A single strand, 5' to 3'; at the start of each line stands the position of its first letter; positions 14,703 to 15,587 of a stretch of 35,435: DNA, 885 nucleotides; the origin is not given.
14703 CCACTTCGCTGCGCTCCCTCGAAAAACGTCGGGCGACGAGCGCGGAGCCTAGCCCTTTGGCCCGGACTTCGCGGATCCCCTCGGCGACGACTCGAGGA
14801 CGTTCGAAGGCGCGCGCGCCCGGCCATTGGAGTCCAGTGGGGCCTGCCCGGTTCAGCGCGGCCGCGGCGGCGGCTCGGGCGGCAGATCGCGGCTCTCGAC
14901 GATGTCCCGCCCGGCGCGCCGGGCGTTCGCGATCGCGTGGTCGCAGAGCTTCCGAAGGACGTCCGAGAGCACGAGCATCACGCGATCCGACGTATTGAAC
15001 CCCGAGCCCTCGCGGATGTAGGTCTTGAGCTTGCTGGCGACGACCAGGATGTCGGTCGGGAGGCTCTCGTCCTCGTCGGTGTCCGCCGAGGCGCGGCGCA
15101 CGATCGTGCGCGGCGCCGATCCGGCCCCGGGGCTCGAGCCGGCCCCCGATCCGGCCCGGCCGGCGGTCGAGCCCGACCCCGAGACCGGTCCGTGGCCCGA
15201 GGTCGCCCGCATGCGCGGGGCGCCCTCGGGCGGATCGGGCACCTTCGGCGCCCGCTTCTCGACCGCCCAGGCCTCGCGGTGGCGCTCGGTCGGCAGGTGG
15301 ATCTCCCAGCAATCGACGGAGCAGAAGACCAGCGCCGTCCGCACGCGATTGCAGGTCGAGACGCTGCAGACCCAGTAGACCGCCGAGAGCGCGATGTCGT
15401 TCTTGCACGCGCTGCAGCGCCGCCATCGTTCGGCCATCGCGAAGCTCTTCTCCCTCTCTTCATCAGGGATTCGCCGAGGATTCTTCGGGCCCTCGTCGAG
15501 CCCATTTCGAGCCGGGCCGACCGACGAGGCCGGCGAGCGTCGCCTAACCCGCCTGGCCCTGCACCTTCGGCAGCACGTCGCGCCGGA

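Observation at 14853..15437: Zinc-finger + histone-fold fusion protein (bacterial 'ZZ histone'-like)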

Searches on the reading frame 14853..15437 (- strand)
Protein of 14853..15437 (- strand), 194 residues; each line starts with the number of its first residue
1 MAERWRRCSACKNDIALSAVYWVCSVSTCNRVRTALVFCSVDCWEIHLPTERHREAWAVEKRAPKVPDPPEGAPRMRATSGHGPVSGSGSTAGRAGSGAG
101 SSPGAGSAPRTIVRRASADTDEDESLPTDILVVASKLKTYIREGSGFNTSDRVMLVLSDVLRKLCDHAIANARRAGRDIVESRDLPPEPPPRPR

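Call 4: search_protein_families(library=pfam, proteins=[window:14856-15437:-], max_evalue=10)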
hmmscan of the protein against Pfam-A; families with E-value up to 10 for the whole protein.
seq(194 aa): 2 families
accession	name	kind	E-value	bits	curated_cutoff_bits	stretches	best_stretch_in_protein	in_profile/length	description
PF09123.17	DUF1931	-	0.044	14.4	21.8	1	151-186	19-54/138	Domain of unknown function (DUF1931)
PF21532.2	Bin2_C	-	0.28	11.4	27.4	1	63-127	174-233/266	Bridging integrator 2, C-terminal tail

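Call 5: search_protein_families(library=ncbifam, proteins=[window:14856-15437:-], max_evalue=10)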
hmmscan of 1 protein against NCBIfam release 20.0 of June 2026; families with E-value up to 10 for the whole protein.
seq(194 aa): 3 families
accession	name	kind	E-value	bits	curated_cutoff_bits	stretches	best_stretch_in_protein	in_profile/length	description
NF038033.1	FEA1_rel_lipo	equivalog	0.0054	15.5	250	1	78-129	33-83/406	FEA1-related lipoprotein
NF058542.1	CtkRMPhLog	equivalog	0.015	15.2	300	1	80-132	37-87/177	cytokinin riboside 5'-monophosphate phosphoribohydrolase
TIGR01071.1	rplO_bact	equivalog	0.77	9.6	77.95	1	69-103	7-41/144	50S ribosomal protein L15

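Call 6: search_solved_structures(query=window:14856-15437:-, max_evalue=10, show_alignments=3)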
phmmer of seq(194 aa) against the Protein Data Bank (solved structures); distinct sequences matched with E-value up to 10: 30.
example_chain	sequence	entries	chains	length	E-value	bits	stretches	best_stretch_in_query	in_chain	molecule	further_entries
8cmp_A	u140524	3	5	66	8.4e-06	29.1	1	129-185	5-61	CBFD_NFYB_HMF domain-containing protein | Transcription factor CBF/NF-Y/archaeal histone domain-containing protein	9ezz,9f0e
8fvx_A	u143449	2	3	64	8.8e-06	29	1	129-185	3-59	CBFD_NFYB_HMF domain-containing protein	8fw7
7xbx_R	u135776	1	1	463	0.013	18.7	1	62-117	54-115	Processed fractalkine,CX3C chemokine receptor 1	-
9qt0_A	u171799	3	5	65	0.016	18.4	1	127-181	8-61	DUF1931 domain-containing protein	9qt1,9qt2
9v9o_A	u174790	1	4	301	0.052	16.7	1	81-131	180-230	Cell division control protein 48 homolog A,Plant UBX domain-containing protein 5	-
6trp_A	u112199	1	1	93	0.058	16.5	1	78-108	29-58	Peptide synthetase XpsB,Peptide synthetase XpsB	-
8fmw_AN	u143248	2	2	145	0.24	14.5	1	70-100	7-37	50S ribosomal protein L15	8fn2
6o8w_M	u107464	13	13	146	0.57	13.3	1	69-106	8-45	50S ribosomal protein L15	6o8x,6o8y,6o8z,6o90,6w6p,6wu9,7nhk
3qua_A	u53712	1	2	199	0.71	13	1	78-131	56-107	Putative uncharacterized protein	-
7wit_A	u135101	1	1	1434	1.8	11.7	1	67-109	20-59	ATP-sensitive inward rectifier potassium channel 11,ATP-binding cassette sub-family C memb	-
6wx6_A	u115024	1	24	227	2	11.5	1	89-167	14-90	Ferritin light chain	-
5li0_O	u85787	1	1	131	2.2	11.4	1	69-109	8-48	50S ribosomal protein L15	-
5hl7_I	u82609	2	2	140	2.4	11.2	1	69-109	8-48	50S ribosomal protein L15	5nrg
5tcu_LO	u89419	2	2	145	2.6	11.2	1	69-109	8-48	50S ribosomal protein L15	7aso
4wce_I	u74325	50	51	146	2.6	11.1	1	69-109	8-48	50S ribosomal protein L15 | Large ribosomal subunit protein uL15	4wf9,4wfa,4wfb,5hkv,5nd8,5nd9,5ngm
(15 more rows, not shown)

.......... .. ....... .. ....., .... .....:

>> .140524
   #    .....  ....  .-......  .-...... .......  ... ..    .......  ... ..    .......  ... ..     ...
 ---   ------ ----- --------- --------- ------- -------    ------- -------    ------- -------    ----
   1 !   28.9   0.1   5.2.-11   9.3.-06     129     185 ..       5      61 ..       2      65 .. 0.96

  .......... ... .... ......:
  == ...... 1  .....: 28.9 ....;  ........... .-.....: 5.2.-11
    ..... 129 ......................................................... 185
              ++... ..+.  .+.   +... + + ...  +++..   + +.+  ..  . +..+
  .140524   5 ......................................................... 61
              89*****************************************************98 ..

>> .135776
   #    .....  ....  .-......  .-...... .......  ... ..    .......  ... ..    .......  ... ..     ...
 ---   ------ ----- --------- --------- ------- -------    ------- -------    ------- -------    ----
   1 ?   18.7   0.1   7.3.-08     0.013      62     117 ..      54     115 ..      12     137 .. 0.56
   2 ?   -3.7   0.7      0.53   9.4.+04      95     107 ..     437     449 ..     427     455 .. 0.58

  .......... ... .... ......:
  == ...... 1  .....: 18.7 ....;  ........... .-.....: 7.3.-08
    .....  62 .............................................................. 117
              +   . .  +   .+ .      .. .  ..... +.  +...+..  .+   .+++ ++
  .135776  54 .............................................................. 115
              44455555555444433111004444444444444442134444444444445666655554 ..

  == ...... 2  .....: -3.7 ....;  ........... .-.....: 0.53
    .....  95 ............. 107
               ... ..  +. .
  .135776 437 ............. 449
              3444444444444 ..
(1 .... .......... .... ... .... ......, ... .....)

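Call 7: find_homologous_proteins(query=window:14856-15437:-, max_evalue=0.001)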
Query seq(194 aa) (194 aa): 1660 proteins with E <= 0.001 among 2961 candidates; the best 120 are listed.
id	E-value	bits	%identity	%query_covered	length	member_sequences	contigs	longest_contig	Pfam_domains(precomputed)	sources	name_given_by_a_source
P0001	3.1e-125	434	100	100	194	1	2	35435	-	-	-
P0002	3.8e-107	375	86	95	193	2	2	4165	-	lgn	-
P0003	2.0e-106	372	89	95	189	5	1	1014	-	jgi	jgi:hypothetical protein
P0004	1.4e-87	311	76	98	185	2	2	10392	-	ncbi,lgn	-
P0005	2.1e-87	310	76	97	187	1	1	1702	-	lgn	-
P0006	5.0e-87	309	75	98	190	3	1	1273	-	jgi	jgi:hypothetical protein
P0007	7.3e-87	308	76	95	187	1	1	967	-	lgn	-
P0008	1.8e-86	307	79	93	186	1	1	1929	-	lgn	-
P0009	3.5e-86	306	78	97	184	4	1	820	-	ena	-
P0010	4.5e-86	306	77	99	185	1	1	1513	-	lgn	-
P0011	4.5e-85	303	76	98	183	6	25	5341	-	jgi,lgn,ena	jgi:hypothetical protein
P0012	9.0e-85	302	75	97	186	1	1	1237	-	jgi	jgi:hypothetical protein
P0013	9.8e-85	301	76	99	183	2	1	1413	-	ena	-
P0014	6.2e-84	299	75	93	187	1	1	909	-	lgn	-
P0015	2.5e-83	297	76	97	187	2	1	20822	-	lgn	-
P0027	2.1e-72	261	64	96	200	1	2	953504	-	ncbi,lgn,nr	ncbi:MAG: hypothetical protein IPK00_11950 [Deltaproteobacteria bacterium]|nr:hypothetical protein [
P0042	4.5e-60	221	61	95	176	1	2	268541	-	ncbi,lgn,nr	ncbi:MAG: hypothetical protein NXI30_16995 [bacterium]|nr:hypothetical protein [bacterium]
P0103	2.2e-55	206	54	96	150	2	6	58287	-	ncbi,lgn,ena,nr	ncbi:MAG: hypothetical protein CL933_12550 [Deltaproteobacteria bacterium]|nr:hypothetical protein [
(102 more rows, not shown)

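Call 21: find_encoding_contigs(protein=P0027, flank=6000, max_places=2)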
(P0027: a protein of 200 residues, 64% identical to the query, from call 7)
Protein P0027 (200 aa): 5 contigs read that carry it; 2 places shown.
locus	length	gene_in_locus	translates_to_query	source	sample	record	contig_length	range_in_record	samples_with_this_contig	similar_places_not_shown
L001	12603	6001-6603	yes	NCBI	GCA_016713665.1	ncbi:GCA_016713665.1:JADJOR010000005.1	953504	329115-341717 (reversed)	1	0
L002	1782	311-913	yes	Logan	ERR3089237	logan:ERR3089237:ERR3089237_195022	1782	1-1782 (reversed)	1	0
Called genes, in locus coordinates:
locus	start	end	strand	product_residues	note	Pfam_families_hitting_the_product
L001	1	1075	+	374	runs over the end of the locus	PF06742:DUF1214 (faint)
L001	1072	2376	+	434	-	PF00685:Sulfotransfer_1 (faint), PF13469:Sulfotransfer_3, PF17784:Sulfotransfer_4 (faint)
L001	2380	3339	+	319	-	PF00106:adh_short, PF01370:Epimerase (faint), PF08659:KR (weak), PF13561:adh_short_C2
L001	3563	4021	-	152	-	PF02646:RmuC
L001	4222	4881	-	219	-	PF02646:RmuC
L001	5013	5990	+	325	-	PF00296:Bac_luciferase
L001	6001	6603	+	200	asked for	-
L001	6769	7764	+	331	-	PF03372:Exo_endo_phos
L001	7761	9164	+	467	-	PF27533:CapK_C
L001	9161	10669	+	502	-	PF04015:DUF362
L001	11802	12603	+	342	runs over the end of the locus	PF01408:GFO_IDH_MocA, PF02894:GFO_IDH_MocA_C (weak), PF22725:GFO_IDH_MocA_C3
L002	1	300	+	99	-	?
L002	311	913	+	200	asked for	-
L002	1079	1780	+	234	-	?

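Call 22: find_encoding_contigs(protein=P0042, flank=6000, max_places=2)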
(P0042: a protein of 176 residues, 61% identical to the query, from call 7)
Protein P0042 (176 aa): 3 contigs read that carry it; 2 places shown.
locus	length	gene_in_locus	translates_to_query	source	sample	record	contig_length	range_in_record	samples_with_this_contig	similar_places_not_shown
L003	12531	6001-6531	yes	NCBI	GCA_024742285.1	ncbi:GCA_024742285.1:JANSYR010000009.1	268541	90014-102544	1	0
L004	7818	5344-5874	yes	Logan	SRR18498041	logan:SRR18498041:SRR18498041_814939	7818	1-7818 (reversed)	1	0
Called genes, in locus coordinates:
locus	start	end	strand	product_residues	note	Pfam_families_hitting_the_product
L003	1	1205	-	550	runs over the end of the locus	PF02776:TPP_enzyme_N, PF00205:TPP_enzyme_M, PF02775:TPP_enzyme_C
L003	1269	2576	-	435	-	PF02646:RmuC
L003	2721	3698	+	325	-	PF00296:Bac_luciferase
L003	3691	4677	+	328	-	PF01841:Transglut_core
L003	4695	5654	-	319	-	PF01699:Na_Ca_ex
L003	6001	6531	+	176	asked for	-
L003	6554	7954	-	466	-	PF00202:Aminotran_3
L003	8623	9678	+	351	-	PF03372:Exo_endo_phos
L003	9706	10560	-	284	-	PF00551:Formyl_trans_N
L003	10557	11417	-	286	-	-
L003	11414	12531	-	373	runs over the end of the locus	-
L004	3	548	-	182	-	?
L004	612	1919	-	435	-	PF02646:RmuC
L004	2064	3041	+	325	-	PF00296:Bac_luciferase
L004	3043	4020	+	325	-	PF01841:Transglut_core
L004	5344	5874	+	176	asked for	-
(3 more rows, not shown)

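Call 23: find_encoding_contigs(protein=P0103, flank=6000, max_places=2)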
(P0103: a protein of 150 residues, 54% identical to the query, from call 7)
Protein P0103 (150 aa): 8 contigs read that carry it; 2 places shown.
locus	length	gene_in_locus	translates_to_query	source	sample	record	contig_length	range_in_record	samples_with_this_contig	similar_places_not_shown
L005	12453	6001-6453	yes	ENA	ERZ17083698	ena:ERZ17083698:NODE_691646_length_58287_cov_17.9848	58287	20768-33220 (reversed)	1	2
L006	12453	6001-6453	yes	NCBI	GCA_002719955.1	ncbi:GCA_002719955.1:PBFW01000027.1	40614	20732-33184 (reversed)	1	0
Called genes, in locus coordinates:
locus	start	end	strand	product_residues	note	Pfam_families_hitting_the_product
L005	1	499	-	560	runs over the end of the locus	PF02776:TPP_enzyme_N, PF00205:TPP_enzyme_M, PF02775:TPP_enzyme_C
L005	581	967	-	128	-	PF02646:RmuC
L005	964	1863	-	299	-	PF02646:RmuC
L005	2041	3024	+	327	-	PF00296:Bac_luciferase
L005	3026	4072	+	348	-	PF01841:Transglut_core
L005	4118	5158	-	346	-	PF01699:Na_Ca_ex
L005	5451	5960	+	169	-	PF10604:Polyketide_cyc2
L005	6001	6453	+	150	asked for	-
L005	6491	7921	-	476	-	PF00202:Aminotran_3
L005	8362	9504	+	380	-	PF03372:Exo_endo_phos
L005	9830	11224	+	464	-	PF27533:CapK_C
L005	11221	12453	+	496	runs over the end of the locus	PF04015:DUF362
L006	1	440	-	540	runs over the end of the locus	PF02776:TPP_enzyme_N, PF00205:TPP_enzyme_M, PF02775:TPP_enzyme_C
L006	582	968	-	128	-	PF02646:RmuC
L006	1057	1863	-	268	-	PF02646:RmuC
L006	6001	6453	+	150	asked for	-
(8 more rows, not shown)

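Call 24: predict_structure(alignment_id=A1)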
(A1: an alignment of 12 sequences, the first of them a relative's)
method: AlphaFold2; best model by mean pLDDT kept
length: 194 residues; sequences in the alignment: 12
mean_pLDDT: 52.2   pTM: 0.26
mean pLDDT of the five models: 52.2, 47.0, 43.6, 41.2, 40.0
residues with pLDDT >= 90: 0; 70-90: 14; 50-70: 94; < 50: 86
segments of 3 or more residues with pLDDT < 50: 1-5, 32-38, 79-84, 86-102, 104-134, 145-147, 183-185
pLDDT, mean of each block of 10 residues (from residue 1): 45 50 53 47 52 63 69 54 44 44 45 33 34 50 53 64 70 60 55 66
secondary structure, 60 per line:
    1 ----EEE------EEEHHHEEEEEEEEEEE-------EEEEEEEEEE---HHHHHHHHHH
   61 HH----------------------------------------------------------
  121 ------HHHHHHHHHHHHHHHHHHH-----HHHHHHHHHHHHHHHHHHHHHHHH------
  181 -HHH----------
elements in order: E5-7 E14-16 E20-30 E38-47 H51-62 H127-145 H151-174

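Call 25: search_protein_representatives(alignment_id=A1)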
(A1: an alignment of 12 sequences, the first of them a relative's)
Query: 12 sequences, 177 profile positions. Proteins with E-value up to 0.001 (for the whole library): 734; up to 1e-10: 497; up to 1e-30: 91. The best 150 are listed.
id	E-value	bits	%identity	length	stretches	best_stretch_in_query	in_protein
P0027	1.7e-82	292.5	-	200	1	1-176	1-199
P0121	2.3e-74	266.0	-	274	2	4-175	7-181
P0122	3.5e-66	239.3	-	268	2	4-175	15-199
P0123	6.3e-58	212.4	-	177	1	4-175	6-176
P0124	7.7e-57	208.9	-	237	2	5-176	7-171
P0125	2.7e-56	207.1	-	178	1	3-175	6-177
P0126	6.0e-56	206.0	-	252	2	3-174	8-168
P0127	1.2e-55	205.0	-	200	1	4-175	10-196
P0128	1.5e-55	204.7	-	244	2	3-175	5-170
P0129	5.6e-55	202.9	-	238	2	3-175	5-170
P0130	1.1e-52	195.4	-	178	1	4-174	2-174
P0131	2.1e-52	194.5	-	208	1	1-173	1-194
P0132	1.6e-51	191.6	-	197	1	4-176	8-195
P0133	1.2e-50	188.7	-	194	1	3-173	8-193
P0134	7.8e-50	186.1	-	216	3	3-75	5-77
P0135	8.2e-50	186.0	-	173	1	4-173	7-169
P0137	5.3e-49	183.4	-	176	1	1-175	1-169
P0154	1.1e-43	166.0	-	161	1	2-173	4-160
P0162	5.7e-42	160.5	-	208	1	4-173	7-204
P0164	1.4e-41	159.2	-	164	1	1-173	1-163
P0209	4.4e-31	125.0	-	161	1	4-173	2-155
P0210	6.4e-31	124.5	-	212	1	5-173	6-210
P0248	3.0e-25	106.0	-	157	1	5-173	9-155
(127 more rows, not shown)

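Call 47: find_related_loci(query=A1, collection=genome_contigs, flank=6000)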
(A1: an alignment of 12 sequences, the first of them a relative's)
Query A1 (194 aa) in genome_contigs; peptide patterns used: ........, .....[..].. (x = any residue, [..] = any of these).
177 stretches matched a pattern; 81 encode a relative of the query (tblastn E <= 1e-3); the best 80 are kept; 80 distinct loci.
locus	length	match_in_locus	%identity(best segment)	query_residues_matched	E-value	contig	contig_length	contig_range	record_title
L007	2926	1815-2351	87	1-185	2e-96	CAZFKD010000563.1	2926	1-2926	MAG TPA_asm: uncultured Spirochaetaceae bacterium isolate SRP072547_co1_164 genome assembly, contig: NODE_86159_length_2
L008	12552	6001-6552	85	1-185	3e-94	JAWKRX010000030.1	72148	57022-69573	MAG: Myxococcota bacterium isolate BC2.74 BC2.74.fa-30, whole genome shotgun sequence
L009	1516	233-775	75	1-187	1e-91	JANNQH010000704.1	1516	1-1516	MAG: Deltaproteobacteria bacterium isolate SOY_31_metabat_477 SOY_31_k141_80207, whole genome shotgun sequence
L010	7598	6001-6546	75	1-190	7e-84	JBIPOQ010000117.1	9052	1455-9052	MAG: Myxococcota bacterium isolate ME2014-08-22_3300042298_group5_bin105 Rohwer_bin1513_scaffold_9091_c1, whole genome s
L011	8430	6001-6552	76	1-190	1e-86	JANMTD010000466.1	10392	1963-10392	MAG: Deltaproteobacteria bacterium isolate SOY_29_metabat_276 SOY_29_k141_5213625, whole genome shotgun sequence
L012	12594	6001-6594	64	1-187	5e-72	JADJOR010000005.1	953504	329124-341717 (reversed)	MAG: Deltaproteobacteria bacterium isolate Fred_18-Q3-R57-64_BAT3C.701 tig00003248-10-9545810, whole genome shotgun sequ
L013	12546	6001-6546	65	1-185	7e-70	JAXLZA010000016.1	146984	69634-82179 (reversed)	MAG: Myxococcota bacterium isolate STL-MYXA1 C2.238.fa-16, whole genome shotgun sequence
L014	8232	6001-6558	65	1-187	9e-66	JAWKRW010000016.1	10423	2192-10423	MAG: Myxococcota bacterium isolate BC1.76 BC1.76.fa-16, whole genome shotgun sequence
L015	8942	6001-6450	58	1-186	7e-63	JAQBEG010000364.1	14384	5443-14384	MAG: Deltaproteobacteria bacterium isolate MAG_424_bin-21 424_bin-21_ctg-364, whole genome shotgun sequence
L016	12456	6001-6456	57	1-188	6e-63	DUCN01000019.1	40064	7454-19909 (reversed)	MAG TPA_asm: Myxococcales bacterium isolate UWMA-0330 NODE_1397_length_40064_cov_0.191042, whole genome shotgun sequence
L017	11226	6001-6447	56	1-188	8e-62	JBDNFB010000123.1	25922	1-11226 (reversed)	MAG: Myxococcota bacterium isolate concoct.101.ELB k141_575009, whole genome shotgun sequence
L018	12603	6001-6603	58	1-186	8e-62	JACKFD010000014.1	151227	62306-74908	MAG: Spirochaetaceae bacterium isolate HK-STAS-MYXO-51 HK-STAS-MYXO-51_14, whole genome shotgun sequence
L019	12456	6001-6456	56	1-193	1e-59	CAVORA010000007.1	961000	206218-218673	MAG: uncultured delta proteobacterium isolate MFD09964.bin.2.4 genome assembly, contig: contig_3299, whole genome shotgu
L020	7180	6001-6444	56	1-186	4e-59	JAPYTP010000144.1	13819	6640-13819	MAG: Myxococcota bacterium isolate PW6.metabat2.187 PW6_5653_length_13819_cov_9.091253, whole genome shotgun sequence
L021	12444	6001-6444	57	1-186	7e-59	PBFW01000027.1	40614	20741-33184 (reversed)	MAG: Deltaproteobacteria bacterium isolate SP3084 MHASMcontig_593249, whole genome shotgun sequence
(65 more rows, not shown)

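Call 65: search_protein_families(library=padloc, proteins=[window:14853-15437:-], max_evalue=0.01)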
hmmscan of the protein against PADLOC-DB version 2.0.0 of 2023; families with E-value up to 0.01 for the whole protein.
window:14853-15437:- (194 aa): 0 families

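Call 67: search_protein_families(library=phrogs, proteins=[window:14853-15437:-], max_evalue=0.01)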
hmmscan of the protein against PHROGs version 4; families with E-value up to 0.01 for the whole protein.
window:14853-15437:- (194 aa): 0 families

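Call 69: find_related_loci(query=A1, collection=viral_contigs, flank=5000)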
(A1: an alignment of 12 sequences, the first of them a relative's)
Query A1 (194 aa) in viral_contigs; peptide patterns used: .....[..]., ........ (x = any residue, [..] = any of these).
5 stretches matched a pattern, but none encodes a relative of the query by tblastn (E <= 1e-3).

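Call 74: list_cluster_members(proteins=[P0162, P0164, P0154, P0209, P0210, P0137, P0127, P0121, P0135, P0248])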
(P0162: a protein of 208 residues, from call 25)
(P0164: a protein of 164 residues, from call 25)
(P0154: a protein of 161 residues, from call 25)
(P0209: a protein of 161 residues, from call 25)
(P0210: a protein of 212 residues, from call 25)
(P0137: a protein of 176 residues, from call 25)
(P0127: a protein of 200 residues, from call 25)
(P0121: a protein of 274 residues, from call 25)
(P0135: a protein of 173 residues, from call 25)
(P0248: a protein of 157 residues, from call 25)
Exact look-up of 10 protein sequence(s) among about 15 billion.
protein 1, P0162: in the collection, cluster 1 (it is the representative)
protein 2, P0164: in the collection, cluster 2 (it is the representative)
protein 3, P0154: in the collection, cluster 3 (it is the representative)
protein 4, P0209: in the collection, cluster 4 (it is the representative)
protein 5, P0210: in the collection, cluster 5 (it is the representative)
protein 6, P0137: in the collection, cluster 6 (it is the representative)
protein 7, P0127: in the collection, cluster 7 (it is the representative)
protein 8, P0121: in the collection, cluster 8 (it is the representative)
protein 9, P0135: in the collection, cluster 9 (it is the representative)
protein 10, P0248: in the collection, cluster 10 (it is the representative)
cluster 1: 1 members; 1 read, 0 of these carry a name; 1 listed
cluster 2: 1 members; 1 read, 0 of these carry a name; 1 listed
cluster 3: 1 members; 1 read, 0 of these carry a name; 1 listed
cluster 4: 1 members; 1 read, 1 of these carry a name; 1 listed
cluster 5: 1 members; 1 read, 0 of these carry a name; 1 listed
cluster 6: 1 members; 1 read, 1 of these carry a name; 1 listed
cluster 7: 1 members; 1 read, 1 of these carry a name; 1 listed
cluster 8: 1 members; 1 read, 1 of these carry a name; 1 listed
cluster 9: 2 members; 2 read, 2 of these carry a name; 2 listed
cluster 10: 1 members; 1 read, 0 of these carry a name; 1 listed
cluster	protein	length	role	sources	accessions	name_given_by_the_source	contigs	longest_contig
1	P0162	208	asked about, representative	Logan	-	-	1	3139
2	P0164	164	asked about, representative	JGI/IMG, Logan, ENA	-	-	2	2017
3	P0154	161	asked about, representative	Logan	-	-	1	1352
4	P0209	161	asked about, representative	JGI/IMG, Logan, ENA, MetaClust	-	\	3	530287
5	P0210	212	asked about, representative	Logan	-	-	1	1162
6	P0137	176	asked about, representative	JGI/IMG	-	hypothetical protein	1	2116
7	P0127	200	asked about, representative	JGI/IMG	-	hypothetical protein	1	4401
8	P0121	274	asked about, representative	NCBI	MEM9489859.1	MAG: hypothetical protein AAGC55_11980 [Myxococcota bacterium]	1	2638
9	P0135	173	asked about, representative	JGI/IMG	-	hypothetical protein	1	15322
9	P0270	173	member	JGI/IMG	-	hypothetical protein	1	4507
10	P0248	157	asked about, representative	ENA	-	-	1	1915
